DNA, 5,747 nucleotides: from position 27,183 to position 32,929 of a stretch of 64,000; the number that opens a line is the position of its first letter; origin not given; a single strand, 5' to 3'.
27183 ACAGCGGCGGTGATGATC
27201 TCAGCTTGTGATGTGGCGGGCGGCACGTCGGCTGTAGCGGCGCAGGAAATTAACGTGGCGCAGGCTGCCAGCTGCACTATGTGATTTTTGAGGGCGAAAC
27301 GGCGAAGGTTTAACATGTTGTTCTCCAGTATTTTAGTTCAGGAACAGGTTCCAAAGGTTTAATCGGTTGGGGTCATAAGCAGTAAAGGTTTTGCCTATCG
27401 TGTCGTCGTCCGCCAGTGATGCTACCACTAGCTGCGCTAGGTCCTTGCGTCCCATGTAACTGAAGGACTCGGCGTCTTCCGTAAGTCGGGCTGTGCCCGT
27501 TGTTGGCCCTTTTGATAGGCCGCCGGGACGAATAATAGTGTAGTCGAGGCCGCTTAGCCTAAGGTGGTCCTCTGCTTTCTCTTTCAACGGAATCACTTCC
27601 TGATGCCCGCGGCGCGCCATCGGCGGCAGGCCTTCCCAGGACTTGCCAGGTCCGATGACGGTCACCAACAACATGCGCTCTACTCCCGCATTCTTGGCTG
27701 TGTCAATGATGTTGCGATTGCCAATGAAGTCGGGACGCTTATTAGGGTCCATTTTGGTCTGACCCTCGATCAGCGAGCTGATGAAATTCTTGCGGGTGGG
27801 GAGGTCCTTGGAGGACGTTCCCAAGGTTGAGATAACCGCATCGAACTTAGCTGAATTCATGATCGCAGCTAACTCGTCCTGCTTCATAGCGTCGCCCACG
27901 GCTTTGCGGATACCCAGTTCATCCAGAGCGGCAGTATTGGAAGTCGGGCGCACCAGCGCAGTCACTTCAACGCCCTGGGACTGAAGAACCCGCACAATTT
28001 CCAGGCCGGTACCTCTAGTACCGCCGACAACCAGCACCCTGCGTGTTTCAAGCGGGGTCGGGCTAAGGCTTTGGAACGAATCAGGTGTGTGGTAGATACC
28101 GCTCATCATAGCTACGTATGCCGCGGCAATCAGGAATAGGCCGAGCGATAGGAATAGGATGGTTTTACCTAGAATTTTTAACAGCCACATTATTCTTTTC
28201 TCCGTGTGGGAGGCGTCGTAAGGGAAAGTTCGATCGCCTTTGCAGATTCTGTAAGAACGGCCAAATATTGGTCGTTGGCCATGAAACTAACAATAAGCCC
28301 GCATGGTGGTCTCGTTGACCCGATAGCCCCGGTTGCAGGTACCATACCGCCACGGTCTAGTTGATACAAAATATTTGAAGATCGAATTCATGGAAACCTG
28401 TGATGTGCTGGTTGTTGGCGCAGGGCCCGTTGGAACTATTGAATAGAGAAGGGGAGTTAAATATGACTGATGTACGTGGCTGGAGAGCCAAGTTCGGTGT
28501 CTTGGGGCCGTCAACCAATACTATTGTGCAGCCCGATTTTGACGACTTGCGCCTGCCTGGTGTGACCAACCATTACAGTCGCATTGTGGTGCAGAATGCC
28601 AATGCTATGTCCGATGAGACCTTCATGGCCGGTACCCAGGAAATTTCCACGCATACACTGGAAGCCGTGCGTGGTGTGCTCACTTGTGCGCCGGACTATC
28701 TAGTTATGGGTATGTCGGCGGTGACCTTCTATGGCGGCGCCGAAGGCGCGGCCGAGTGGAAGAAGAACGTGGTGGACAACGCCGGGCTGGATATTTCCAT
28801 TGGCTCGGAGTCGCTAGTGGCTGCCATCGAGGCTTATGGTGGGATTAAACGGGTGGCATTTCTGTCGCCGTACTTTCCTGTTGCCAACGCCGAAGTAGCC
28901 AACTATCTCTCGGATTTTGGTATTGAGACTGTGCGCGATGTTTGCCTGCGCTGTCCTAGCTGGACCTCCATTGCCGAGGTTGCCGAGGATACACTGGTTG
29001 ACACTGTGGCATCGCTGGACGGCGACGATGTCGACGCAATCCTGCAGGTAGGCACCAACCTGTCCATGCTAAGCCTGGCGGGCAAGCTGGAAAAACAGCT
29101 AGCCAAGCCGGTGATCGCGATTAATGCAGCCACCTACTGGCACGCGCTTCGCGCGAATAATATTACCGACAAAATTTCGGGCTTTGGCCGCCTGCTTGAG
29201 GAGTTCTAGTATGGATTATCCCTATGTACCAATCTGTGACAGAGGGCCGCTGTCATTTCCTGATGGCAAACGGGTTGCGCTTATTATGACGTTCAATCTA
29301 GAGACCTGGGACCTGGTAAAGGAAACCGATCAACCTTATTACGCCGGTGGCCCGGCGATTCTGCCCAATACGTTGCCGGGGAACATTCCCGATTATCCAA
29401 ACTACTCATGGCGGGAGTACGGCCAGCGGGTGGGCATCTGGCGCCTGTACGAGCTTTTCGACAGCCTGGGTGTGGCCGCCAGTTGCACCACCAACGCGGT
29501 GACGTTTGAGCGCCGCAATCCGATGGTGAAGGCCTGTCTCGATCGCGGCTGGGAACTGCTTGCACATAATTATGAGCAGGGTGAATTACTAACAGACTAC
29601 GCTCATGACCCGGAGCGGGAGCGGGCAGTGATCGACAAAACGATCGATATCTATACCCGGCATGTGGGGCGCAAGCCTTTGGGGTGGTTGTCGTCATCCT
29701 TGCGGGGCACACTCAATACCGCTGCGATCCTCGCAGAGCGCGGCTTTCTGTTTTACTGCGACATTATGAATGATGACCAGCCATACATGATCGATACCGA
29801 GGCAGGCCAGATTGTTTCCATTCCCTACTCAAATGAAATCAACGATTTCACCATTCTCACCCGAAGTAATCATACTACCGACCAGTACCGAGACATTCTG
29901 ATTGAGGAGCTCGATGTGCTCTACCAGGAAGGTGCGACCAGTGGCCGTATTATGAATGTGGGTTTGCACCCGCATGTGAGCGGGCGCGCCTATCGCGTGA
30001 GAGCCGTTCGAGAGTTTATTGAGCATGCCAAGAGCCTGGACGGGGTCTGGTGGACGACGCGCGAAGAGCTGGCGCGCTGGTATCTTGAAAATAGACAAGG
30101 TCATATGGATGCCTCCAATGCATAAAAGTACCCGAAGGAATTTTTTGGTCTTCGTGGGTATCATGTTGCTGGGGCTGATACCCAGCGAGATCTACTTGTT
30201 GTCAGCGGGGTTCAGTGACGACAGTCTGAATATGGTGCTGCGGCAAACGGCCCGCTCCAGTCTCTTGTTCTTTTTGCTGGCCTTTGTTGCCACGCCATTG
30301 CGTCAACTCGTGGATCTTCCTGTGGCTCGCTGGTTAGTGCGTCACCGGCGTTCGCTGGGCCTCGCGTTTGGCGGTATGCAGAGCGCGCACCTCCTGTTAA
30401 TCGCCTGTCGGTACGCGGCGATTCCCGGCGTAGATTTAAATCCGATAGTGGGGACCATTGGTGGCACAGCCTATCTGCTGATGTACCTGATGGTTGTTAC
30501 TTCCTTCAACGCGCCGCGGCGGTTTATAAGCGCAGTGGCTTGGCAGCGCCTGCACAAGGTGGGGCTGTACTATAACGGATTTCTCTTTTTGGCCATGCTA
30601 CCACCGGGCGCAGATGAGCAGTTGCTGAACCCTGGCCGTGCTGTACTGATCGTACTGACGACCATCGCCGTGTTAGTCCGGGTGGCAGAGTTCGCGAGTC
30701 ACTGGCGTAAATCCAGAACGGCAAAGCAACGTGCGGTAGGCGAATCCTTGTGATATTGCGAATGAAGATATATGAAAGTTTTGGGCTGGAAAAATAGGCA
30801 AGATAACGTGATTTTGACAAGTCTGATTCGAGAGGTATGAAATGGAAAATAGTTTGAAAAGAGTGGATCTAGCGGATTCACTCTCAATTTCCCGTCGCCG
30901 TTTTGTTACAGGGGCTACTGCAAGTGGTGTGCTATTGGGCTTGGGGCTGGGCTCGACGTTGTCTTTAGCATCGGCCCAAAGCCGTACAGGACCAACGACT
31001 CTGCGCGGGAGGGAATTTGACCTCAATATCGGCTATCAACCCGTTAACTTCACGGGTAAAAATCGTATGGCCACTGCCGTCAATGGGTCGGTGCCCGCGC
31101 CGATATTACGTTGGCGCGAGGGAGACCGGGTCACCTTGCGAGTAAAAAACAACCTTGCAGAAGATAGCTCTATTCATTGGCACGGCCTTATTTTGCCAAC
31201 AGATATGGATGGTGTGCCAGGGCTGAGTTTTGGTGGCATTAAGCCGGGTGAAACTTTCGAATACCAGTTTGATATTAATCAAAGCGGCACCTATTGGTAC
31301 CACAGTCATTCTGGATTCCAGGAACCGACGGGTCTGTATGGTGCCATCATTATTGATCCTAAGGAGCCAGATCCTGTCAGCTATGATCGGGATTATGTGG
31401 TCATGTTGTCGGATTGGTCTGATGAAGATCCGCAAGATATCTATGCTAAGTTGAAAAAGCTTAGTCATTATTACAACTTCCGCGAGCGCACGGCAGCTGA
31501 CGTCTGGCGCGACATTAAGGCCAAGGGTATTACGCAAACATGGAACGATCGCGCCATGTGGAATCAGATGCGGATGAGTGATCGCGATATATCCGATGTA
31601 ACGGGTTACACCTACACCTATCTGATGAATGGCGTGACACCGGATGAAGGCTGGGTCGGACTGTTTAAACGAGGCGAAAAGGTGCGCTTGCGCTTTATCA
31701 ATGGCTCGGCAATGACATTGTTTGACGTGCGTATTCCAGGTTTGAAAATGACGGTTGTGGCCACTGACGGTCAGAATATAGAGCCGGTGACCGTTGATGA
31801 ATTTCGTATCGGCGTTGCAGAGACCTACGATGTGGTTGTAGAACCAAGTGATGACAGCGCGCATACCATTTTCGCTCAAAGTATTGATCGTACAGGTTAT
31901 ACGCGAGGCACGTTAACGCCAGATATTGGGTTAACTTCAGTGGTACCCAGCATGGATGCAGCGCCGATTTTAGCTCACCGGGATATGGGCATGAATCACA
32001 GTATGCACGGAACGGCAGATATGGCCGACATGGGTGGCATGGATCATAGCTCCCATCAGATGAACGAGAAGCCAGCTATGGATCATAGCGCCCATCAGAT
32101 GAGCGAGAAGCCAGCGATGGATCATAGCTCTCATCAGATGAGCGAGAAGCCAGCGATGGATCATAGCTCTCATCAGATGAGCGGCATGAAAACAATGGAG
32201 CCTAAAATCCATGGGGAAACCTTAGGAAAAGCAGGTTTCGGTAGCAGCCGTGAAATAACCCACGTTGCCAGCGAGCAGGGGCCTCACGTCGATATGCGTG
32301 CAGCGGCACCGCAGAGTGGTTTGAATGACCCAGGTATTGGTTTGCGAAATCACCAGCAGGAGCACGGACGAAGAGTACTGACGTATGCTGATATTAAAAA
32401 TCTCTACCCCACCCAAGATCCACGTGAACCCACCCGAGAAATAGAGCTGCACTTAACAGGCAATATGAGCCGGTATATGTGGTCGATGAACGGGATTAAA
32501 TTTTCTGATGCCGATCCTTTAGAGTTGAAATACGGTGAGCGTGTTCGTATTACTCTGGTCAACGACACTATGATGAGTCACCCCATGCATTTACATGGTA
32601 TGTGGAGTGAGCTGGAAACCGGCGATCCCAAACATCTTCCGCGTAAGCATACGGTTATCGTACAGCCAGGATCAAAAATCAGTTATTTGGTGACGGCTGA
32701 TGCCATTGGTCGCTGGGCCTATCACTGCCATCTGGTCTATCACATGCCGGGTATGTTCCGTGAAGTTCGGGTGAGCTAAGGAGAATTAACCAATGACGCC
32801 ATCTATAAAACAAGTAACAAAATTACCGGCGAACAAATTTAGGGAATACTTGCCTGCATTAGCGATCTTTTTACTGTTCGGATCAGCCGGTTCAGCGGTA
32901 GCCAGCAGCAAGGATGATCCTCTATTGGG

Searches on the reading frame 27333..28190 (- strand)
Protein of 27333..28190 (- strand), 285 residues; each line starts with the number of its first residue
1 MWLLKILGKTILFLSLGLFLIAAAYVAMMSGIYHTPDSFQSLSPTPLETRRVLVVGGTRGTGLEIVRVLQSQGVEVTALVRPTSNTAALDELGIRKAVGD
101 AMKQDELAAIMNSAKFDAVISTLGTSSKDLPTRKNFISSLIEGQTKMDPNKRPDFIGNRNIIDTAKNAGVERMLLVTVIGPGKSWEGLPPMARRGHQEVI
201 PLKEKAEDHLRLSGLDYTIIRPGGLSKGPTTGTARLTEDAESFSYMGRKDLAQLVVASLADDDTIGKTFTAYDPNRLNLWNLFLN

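Call 50: search_protein_families(library=pfam, proteins=[window:27333-28190:-])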
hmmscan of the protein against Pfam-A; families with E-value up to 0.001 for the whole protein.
window:27333-28190:- (285 aa): 4 families
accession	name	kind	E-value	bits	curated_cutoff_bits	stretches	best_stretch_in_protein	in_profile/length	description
PF13460.12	NAD_binding_10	-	5.5e-36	124.6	27.2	1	56-261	1-183/184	NAD(P)H-binding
PF01370.27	Epimerase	-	4.9e-07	29.8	20.9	1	52-137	1-88/240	NAD dependent epimerase/dehydratase family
PF05368.20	NmrA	-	2.9e-06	27.5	27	1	49-138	2-92/298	NmrA-like family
PF00106.31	adh_short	-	0.00055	19.9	26.6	1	51-114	2-71/195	short chain dehydrogenase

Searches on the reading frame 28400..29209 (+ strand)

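Call 65: search_protein_families(library=pfam, proteins=[window:28400-29209:+])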
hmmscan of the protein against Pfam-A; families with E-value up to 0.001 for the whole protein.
window:28400-29209:+ (269 aa): 1 family
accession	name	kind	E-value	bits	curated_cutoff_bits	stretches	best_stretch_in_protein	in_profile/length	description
PF17645.6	Amdase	-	7.2e-17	62.2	25.9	1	101-266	63-228/228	Arylmalonate decarboxylase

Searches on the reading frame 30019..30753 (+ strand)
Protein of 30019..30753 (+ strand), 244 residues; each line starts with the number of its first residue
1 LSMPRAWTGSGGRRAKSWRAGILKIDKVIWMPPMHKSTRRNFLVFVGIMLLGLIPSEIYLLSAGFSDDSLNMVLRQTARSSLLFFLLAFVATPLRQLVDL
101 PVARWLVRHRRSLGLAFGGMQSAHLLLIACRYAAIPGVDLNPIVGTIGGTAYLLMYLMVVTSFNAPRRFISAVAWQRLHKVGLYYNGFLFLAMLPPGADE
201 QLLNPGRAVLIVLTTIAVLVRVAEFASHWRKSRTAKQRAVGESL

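Call 65: search_protein_families(library=pfam, proteins=[window:30019-30753:+])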
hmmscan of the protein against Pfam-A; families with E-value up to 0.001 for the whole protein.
window:30019-30753:+ (244 aa): 1 family
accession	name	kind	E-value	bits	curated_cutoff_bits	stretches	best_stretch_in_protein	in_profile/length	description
PF01794.25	Ferric_reduct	-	0.0002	21.8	28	1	82-182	8-113/121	Ferric reductase like transmembrane component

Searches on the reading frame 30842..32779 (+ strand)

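Call 49: search_protein_families(library=pfam, proteins=[window:30842-32779:+])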
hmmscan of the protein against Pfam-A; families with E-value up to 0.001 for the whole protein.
window:30842-32779:+ (645 aa): 3 families
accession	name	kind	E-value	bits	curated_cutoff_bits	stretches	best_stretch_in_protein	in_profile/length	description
PF07732.21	Cu-oxidase_3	-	5.8e-46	155.9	21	2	63-175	2-118/119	Multicopper oxidase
PF07731.20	Cu-oxidase_2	-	1.4e-30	106.3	20.4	1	529-644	3-133/137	Multicopper oxidase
PF00394.28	Cu-oxidase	-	8.2e-26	91.4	21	1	239-356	52-150/157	Multicopper oxidase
